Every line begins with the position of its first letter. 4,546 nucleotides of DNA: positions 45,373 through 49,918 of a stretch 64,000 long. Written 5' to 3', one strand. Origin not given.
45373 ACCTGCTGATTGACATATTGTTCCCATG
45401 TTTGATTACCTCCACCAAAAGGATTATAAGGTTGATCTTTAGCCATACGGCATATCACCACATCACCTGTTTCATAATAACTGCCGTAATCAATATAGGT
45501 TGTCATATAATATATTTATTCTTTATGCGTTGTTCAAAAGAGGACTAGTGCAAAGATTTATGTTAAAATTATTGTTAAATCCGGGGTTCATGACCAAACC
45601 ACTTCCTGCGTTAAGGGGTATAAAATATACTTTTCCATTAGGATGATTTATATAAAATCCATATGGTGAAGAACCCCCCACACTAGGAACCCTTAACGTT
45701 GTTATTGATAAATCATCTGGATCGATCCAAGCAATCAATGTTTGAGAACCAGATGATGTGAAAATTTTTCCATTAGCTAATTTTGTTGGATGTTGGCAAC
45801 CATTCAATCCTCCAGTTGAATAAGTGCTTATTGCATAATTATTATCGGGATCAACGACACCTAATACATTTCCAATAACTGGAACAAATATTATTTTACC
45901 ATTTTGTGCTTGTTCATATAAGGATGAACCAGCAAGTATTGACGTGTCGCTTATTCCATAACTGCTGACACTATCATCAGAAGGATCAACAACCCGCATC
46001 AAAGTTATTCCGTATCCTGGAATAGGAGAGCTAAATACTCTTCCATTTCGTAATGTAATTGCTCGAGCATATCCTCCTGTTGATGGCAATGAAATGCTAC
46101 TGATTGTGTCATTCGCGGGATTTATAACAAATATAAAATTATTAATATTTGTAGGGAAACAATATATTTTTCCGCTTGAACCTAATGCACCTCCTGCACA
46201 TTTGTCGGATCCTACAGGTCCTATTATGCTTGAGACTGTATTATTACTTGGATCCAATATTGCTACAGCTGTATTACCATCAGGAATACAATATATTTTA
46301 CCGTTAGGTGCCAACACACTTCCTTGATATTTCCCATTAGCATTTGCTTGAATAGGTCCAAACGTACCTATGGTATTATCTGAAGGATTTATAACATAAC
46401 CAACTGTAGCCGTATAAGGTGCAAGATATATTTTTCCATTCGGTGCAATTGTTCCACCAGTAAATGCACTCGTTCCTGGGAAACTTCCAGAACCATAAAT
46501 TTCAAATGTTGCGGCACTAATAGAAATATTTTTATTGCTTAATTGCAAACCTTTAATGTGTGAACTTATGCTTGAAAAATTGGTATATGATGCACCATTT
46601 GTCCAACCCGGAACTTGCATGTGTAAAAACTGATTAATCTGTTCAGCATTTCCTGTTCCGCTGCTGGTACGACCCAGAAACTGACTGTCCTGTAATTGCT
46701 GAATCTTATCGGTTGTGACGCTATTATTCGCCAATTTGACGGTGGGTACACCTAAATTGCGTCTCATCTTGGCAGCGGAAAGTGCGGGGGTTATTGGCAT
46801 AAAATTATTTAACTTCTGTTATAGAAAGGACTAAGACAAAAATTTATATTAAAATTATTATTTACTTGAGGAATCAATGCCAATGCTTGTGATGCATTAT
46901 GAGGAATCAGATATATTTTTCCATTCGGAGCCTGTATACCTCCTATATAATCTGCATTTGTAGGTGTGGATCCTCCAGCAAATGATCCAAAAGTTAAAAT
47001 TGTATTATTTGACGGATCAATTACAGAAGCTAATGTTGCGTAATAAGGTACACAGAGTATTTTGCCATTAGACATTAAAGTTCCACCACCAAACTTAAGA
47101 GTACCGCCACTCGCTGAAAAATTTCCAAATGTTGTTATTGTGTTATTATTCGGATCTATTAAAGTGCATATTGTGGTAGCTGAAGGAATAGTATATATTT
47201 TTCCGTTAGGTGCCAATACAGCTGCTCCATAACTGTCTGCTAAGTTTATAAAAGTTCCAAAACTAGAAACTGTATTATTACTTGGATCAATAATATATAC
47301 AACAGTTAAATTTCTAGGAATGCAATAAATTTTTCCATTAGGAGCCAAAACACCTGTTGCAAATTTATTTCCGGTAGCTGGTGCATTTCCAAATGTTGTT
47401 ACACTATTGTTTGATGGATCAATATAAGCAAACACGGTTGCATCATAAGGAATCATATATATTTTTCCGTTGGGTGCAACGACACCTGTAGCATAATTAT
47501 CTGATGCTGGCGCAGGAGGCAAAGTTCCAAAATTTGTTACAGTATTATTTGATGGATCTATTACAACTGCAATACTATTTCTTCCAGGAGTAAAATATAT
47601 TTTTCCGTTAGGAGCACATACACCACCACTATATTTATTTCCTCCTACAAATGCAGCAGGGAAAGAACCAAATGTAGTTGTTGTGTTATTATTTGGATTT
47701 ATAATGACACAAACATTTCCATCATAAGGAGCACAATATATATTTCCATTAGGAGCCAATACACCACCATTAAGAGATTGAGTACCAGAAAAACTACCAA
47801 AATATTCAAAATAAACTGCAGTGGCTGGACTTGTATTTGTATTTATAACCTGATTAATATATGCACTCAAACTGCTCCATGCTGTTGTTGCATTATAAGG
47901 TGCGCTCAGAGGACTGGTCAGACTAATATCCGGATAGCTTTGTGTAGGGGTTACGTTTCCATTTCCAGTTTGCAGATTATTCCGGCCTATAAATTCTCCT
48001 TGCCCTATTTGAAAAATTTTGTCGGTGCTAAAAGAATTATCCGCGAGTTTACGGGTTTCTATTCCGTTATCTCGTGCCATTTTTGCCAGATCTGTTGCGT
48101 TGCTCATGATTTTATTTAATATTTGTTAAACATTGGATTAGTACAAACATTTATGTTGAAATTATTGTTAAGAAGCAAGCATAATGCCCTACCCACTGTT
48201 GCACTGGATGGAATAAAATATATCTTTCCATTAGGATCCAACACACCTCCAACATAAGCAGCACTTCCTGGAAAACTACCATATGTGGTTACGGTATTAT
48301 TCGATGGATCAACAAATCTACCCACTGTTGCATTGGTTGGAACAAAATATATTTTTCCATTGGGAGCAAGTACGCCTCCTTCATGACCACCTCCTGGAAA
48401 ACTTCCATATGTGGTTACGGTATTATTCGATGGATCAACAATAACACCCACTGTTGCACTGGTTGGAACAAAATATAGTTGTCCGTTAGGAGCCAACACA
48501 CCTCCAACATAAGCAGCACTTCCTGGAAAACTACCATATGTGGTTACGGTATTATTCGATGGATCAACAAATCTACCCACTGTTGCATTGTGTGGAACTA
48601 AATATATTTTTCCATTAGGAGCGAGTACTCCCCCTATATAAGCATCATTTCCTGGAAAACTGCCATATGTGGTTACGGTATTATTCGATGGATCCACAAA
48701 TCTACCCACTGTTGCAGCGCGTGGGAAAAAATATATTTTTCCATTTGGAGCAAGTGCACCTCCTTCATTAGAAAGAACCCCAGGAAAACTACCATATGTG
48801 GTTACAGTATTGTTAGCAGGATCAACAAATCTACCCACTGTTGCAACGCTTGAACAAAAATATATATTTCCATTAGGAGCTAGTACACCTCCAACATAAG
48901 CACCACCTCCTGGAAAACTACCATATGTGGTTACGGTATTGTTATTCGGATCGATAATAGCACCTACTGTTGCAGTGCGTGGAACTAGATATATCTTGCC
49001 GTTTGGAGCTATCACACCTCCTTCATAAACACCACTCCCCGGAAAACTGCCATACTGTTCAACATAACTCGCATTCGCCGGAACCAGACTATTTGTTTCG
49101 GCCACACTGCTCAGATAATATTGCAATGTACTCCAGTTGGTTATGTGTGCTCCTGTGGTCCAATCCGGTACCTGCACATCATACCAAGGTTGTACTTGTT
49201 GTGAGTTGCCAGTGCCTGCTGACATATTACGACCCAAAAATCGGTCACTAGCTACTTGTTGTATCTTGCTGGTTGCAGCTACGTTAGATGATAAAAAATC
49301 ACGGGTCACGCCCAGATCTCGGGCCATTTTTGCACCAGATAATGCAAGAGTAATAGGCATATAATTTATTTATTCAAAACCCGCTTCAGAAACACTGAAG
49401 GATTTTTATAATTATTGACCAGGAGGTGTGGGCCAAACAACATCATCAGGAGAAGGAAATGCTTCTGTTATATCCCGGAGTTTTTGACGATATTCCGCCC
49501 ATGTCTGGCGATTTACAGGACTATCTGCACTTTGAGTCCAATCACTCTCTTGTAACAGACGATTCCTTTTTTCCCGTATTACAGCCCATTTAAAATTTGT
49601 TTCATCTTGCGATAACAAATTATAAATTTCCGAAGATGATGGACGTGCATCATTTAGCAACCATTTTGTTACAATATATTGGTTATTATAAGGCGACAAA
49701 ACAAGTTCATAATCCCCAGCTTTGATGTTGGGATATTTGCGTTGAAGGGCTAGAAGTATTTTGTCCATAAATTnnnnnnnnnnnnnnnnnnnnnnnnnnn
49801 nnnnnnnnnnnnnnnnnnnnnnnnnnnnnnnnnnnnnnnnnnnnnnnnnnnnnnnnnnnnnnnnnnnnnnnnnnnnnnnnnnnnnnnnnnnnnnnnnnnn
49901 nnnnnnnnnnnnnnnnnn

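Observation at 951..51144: LS[A/G/S] tripeptide enrichment in virion proteins: candidate sequon for a phage-encoded glycosylation system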

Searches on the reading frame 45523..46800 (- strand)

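Call 9: search_protein_families(library=pfam, proteins=[window:45523-46800:-], max_evalue=0.01)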
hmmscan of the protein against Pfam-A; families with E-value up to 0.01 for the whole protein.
window:45523-46800:- (425 aa): 1 family
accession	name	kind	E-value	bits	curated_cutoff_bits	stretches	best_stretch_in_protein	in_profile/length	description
PF16819.11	DUF5074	-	3.5e-09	36.6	27.2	1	135-240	120-225/353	Domain of unknown function (DUF5074)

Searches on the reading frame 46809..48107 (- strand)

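Call 9: search_protein_families(library=pfam, proteins=[window:46809-48107:-], max_evalue=0.01)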
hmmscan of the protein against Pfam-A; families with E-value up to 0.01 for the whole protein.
window:46809-48107:- (432 aa): 2 families
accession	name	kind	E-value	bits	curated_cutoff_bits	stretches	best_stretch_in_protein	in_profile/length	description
PF21959.2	DUF6923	-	1.5e-09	38.4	27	1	183-310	66-194/234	Repeat of unknown function (DUF6923)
PF20954.2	Caud_bapl16_2nd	-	0.0045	17.6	27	0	269-297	23-51/104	Phage tail base-plate attachment protein N0 domain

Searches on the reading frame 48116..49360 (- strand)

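Call 9: search_protein_families(library=pfam, proteins=[window:48116-49360:-], max_evalue=0.01)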
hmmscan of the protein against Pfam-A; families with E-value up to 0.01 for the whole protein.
window:48116-49360:- (414 aa): 4 families
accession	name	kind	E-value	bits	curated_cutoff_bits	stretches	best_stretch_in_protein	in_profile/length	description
PF20954.2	Caud_bapl16_2nd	-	5.3e-07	30.2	27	0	128-154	19-45/104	Phage tail base-plate attachment protein N0 domain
PF13415.12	Kelch_3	-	0.00019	22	22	0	137-158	24-45/48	Galactose oxidase, central domain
PF06970.17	RepA_N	-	0.00061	20.1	30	0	334-358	46-70/76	Replication initiator protein A (RepA) N-terminus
PF06514.17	PsbU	-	0.0028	18.1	24.5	0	129-151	8-30/93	Photosystem II 12 kDa extrinsic protein (PsbU)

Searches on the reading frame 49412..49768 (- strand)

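Call 9: search_protein_families(library=pfam, proteins=[window:49412-49768:-], max_evalue=0.01)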
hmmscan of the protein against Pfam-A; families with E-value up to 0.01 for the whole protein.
window:49412-49768:- (118 aa): 2 families
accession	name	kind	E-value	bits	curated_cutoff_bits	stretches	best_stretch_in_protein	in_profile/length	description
PF16778.10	Phage_tail_APC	-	4.3e-16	59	26.6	1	62-116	2-59/60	Phage tail assembly chaperone protein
PF09636.16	XkdW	-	0.0012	19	24.6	1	5-55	2-52/57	XkdW protein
